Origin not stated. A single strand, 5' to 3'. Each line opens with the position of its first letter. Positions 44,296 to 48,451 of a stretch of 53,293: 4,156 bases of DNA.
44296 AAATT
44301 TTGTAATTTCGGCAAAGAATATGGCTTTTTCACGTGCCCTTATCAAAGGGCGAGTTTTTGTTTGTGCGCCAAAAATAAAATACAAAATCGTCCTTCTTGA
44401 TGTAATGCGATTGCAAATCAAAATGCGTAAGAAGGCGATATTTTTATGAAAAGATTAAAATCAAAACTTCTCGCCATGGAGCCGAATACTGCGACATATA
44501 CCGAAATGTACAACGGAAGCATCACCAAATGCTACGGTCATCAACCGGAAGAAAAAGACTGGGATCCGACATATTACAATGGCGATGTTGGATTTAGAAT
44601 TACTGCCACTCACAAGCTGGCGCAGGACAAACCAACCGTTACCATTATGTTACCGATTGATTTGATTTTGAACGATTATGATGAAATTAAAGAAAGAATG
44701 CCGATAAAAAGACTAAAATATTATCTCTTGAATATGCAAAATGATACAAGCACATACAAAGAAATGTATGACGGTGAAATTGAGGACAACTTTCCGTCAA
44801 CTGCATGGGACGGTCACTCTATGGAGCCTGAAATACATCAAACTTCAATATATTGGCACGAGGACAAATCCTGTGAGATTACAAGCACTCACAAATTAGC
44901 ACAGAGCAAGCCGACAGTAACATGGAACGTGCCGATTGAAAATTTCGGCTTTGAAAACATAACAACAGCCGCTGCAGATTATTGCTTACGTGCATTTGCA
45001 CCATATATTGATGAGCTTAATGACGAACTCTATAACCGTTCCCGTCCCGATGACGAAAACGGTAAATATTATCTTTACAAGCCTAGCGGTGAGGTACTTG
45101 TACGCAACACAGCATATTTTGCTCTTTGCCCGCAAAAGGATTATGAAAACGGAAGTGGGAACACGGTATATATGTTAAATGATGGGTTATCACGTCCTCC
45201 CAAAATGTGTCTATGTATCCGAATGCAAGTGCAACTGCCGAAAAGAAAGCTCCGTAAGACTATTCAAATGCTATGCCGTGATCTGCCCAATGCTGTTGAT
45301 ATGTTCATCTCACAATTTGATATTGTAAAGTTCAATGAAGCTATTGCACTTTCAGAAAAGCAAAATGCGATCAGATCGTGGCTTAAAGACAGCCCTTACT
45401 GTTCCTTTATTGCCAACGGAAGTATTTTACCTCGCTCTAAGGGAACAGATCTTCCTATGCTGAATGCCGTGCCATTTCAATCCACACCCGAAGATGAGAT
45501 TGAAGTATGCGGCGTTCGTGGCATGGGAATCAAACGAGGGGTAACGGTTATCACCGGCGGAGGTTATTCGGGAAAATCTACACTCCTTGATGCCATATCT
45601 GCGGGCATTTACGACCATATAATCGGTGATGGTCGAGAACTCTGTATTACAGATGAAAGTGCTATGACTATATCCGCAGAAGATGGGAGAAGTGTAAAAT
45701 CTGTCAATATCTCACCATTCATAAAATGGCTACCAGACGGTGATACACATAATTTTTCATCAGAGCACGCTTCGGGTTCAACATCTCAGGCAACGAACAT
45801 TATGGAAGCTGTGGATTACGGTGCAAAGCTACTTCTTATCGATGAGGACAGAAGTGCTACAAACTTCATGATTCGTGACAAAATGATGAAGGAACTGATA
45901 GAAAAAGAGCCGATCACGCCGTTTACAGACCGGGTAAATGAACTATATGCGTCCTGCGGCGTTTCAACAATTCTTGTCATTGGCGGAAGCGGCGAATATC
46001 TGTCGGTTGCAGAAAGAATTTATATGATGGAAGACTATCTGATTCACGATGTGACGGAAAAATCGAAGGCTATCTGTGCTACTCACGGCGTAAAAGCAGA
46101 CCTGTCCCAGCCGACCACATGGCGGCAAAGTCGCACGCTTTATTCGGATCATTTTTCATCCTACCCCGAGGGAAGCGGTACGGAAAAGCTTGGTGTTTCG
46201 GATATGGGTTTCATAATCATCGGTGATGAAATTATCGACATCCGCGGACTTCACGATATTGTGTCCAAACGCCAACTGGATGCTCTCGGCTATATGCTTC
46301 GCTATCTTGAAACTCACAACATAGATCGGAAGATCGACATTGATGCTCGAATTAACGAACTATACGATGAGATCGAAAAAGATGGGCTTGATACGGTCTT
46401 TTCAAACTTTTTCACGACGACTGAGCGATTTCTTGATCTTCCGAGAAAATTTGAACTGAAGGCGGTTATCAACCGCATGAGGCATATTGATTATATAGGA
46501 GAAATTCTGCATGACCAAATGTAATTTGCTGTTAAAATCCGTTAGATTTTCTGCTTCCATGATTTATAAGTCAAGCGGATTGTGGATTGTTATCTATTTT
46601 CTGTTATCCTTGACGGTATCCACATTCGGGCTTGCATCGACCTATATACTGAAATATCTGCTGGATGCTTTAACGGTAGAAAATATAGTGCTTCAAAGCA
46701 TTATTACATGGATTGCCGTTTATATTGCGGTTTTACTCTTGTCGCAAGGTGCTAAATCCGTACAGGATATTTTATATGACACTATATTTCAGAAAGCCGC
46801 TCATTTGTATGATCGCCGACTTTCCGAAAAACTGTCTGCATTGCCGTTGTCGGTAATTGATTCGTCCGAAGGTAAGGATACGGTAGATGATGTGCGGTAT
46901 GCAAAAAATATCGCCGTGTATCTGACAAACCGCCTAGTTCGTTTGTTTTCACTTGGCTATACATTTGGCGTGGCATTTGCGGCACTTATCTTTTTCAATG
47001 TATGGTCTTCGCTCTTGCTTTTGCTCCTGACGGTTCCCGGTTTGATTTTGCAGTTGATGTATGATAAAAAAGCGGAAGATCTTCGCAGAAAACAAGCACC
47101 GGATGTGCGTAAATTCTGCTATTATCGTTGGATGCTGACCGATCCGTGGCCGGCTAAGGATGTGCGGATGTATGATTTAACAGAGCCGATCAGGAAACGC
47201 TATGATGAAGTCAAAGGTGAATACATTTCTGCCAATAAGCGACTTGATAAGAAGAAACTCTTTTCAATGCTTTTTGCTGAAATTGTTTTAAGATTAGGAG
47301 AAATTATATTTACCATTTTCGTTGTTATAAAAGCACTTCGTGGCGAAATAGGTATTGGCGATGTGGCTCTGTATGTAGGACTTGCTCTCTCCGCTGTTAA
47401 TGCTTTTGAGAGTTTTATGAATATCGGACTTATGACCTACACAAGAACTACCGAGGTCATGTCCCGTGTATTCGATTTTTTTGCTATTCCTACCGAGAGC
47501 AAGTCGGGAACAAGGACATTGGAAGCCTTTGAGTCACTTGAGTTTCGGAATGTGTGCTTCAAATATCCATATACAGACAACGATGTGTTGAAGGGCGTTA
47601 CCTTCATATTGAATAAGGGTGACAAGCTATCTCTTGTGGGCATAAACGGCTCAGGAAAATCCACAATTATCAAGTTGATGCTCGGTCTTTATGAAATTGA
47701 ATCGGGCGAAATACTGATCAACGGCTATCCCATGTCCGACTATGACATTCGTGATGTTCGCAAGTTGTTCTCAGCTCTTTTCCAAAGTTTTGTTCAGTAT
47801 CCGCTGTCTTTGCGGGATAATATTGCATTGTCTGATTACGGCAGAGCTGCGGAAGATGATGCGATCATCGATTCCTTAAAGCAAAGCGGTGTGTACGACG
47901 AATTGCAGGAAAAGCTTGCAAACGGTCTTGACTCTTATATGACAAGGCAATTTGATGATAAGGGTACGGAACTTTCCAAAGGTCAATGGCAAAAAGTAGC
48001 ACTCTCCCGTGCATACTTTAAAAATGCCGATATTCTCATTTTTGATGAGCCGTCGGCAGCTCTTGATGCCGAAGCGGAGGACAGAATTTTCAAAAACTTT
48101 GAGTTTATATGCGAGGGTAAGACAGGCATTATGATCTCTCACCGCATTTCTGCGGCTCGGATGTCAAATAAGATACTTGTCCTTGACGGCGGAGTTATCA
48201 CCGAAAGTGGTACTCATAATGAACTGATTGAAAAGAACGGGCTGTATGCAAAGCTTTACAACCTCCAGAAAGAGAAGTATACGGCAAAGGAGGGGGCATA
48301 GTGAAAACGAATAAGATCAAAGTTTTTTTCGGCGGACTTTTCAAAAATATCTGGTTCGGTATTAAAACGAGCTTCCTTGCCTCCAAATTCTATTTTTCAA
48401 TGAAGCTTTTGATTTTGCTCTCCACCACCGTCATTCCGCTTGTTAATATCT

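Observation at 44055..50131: tRNA-Pro-adjacent 6-kb cassette coupling a PF09818-like soluble ABC-fold ATPase to a heterodimeric ABC exporter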

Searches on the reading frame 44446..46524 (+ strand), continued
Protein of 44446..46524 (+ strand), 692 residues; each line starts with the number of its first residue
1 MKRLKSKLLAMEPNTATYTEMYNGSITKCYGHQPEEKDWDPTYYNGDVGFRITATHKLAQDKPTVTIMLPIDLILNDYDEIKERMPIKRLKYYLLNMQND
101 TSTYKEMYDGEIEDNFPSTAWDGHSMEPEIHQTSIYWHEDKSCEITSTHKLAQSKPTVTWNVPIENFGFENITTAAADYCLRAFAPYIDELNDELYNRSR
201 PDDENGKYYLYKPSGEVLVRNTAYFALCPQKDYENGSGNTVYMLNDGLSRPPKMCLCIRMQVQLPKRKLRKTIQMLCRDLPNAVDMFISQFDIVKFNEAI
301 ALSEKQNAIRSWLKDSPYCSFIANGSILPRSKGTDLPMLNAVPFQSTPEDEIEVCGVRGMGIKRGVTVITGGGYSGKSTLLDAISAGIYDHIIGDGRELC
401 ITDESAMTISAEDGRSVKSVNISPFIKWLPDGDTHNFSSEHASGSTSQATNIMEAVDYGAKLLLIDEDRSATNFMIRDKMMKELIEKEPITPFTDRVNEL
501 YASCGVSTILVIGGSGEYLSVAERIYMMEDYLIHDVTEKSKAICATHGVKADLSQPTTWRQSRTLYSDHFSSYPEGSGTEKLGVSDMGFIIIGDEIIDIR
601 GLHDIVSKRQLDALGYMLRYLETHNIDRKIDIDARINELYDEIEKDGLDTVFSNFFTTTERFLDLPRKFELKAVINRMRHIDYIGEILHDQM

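Call 106: fold_search(model_id=the predicted structure, library=pdb)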
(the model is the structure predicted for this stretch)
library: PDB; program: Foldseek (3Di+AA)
matches with E <= 10: 1313; with E <= 0.001: 497
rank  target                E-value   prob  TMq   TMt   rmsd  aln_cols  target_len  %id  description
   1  5d6a                  1.5e-39  1.00  0.65  0.80   4.0       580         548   30  2.7 Angstrom Crystal Structure of ABC transporter ATPase from Vibrio vulnificus in Complex with Adenylyl-imidodiphosphat (released 2015-08-26)
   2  4yix                  3.0e-37  1.00  0.66  0.79   5.9       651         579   27  Structure of MRB1590 bound to ADP (released 2015-08-12)
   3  4yiy_B                3.2e-36  1.00  0.67  0.79   5.4       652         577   27  Structure of MRB1590 bound to AMP-PNP (released 2015-08-12)
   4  4yj1                  1.8e-35  1.00  0.67  0.77   4.6       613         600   29  Crystal structure of T. brucei MRB1590-ADP bound to poly-U RNA (released 2015-08-12)
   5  4yiy_A                6.7e-35  1.00  0.64  0.76   5.3       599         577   30  Structure of MRB1590 bound to AMP-PNP (released 2015-08-12)
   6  6xgz_C                2.3e-06  1.00  0.21  0.48  10.4       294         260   13  Crystal structure of E. coli MlaFB ABC transport subunits in the monomeric state (released 2020-07-15)
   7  6xgy_A                2.7e-06  1.00  0.21  0.49  10.4       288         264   15  Crystal structure of E. coli MlaFB ABC transport subunits in the dimeric state (released 2020-07-15)
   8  8y5f_A                3.0e-06  1.00  0.21  0.37  21.5       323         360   16  Cryo-EM structure of E.coli spermidine transporter PotABC (released 2024-10-09)
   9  6xgz_E                3.0e-06  1.00  0.20  0.46  10.3       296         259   14  Crystal structure of E. coli MlaFB ABC transport subunits in the monomeric state (released 2020-07-15)
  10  6bpl_A                3.6e-06  1.00  0.21  0.24  13.5       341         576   15  E. coli MsbA in complex with LPS and inhibitor G907 (released 2018-05-02)
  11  6bpl_B                4.0e-06  1.00  0.21  0.25  13.2       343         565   15  E. coli MsbA in complex with LPS and inhibitor G907 (released 2018-05-02)
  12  8t4h_A                4.2e-06  1.00  0.21  0.27  14.0       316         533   17  Transporter associated with antigen processing (TAP) bound to the 8-mer peptide RRYQSTEL (released 2024-06-19)
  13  8zx1_D                4.7e-06  1.00  0.20  0.35   8.3       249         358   18  Cryo-EM structure of E.coli spermidine transporter PotABC in nanodisc (released 2024-10-09)
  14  6o30_A                5.3e-06  1.00  0.20  0.23  13.0       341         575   16  Lipid A transporter MsbA from Salmonella typhimurium (released 2019-06-12)
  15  6xgz_A                6.2e-06  1.00  0.20  0.46   7.6       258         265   16  Crystal structure of E. coli MlaFB ABC transport subunits in the monomeric state (released 2020-07-15)
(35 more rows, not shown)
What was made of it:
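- Whole-chain fold similarity, including the N-domain (call 106).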

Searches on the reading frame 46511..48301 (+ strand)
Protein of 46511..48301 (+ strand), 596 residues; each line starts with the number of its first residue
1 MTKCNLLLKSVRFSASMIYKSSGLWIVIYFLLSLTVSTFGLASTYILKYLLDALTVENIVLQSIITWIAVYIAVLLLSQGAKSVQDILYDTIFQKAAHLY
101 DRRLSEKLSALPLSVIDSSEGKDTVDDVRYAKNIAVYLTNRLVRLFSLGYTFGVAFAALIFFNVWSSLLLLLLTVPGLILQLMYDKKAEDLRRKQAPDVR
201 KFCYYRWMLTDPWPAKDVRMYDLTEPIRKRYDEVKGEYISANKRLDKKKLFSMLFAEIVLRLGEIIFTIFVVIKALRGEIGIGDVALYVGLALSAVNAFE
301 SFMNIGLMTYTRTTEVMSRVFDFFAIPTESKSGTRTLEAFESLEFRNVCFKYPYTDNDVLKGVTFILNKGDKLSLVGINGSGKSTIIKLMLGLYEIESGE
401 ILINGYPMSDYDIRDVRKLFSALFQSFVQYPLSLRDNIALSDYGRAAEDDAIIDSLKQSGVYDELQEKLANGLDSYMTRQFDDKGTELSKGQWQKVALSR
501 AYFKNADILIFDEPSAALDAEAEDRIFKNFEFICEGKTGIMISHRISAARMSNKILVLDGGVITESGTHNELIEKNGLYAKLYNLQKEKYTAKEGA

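Call 4: search_protein_families(library=pfam, proteins=[window:46511-48301:+], max_evalue=0.01)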
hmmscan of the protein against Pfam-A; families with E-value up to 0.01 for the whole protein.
window:46511-48301:+ (596 aa): 3 families
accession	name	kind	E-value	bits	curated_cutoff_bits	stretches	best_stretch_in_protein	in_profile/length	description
PF00005.33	ABC_tran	-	8.7e-28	98.1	25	1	360-515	1-136/137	ABC transporter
PF00664.28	ABC_membrane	-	1.4e-08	35.2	28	1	27-291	2-266/274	ABC transporter transmembrane region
PF13304.12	AAA_21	-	0.00019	22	27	0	375-393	4-22/304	AAA domain, putative AbiEii toxin, Type IV TA system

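Call 46: search_protein_families(library=ncbifam, proteins=[window:46511-48301:+], max_evalue=0.00001)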
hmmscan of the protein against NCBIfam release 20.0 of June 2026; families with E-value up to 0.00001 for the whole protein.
window:46511-48301:+ (596 aa): 180 families (the best 25 are shown)
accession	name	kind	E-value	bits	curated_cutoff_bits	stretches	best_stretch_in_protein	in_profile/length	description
TIGR02203.1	MsbA_lipidA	equivalog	1.1e-76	258.6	602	1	43-587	33-570/572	lipid A export permease/ATP-binding protein MsbA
TIGR01846.1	type_I_sec_HlyB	subfamily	4.9e-72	243.2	725.55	1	29-587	144-693/694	type I secretion system permease/ATPase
TIGR03375.1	type_I_sec_LssB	subfamily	1.9e-59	201.6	693.1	1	216-576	337-692/696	type I secretion system permease/ATPase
NF008381.0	PRK11176.1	equivalog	2.5e-59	201.2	867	1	44-587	45-580/582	lipid A ABC transporter ATP-binding protein/permease MsbA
TIGR03796.1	NHLM_micro_ABC1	equivalog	3.9e-58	197.3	853.3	1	31-582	161-708/710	NHLP family bacteriocin export ABC transporter peptidase/permease/ATPase subunit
TIGR02204.1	MsbA_rel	hypoth_equivalog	4.2e-57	194.1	780.4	1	215-586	207-575/576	ABC transporter, permease/ATP-binding protein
NF008364.0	PRK11160.1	equivalog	1.2e-54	185.9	630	1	123-584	128-573/575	heme ABC transporter ATP-binding protein/permease CydC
TIGR00958.1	3a01208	subfamily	1.1e-51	176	874.6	1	318-582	452-710/711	antigen peptide transporter 2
NF010178.0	PRK13657.1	equivalog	6.8e-51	173.4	733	1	266-586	257-570/588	glucan ABC transporter ATP-binding protein/ permease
TIGR02857.1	CydD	equivalog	2.1e-50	172.2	435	1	318-558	295-529/529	thiol reductant ABC exporter subunit CydD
TIGR01193.1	bacteriocin_ABC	subfamily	5.1e-48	164.1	523.85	1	233-584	362-707/708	peptide cleavage/export ABC transporter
NF052233.1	CphA_assoc_ABC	equivalog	3.2e-47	161.4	880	1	154-592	318-749/766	cyanophycin metabolism-associated ABC transporter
NF000474.1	tet_ABC_46_A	exception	7.7e-47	160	1250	1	304-588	299-570/574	tetracycline efflux ABC transporter Tet(46) subunit A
NF008379.0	PRK11174.1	equivalog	1.3e-46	159.5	684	1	336-588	341-586/588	heme ABC transporter permease/ATP-binding protein CydD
NF045513.1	HepA_fam_ABC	equivalog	2.5e-45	155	725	1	332-586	362-609/610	heterocyst formation ABC transporter subunit HepA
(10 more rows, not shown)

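Call 47: search_protein_families(library=padloc, proteins=[window:46511-48301:+], max_evalue=0.001)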
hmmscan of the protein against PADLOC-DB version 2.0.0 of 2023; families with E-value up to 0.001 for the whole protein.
window:46511-48301:+ (596 aa): 5 families
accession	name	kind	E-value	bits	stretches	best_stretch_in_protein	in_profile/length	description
PDLC04135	mad3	-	1.2e-23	82.2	2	482-566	258-350/374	mads_3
PDLC02980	AriA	-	8.9e-06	23.9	0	375-396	4-25/304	-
PDLC02914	ATPase-Toprim_I-B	-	2.2e-05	21.8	0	424-543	118-242/443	-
PDLC04140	mad8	-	8.4e-05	20.2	1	356-521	13-207/314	mads_8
PDLC03878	NsnB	-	0.00011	20.1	1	375-419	26-73/345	-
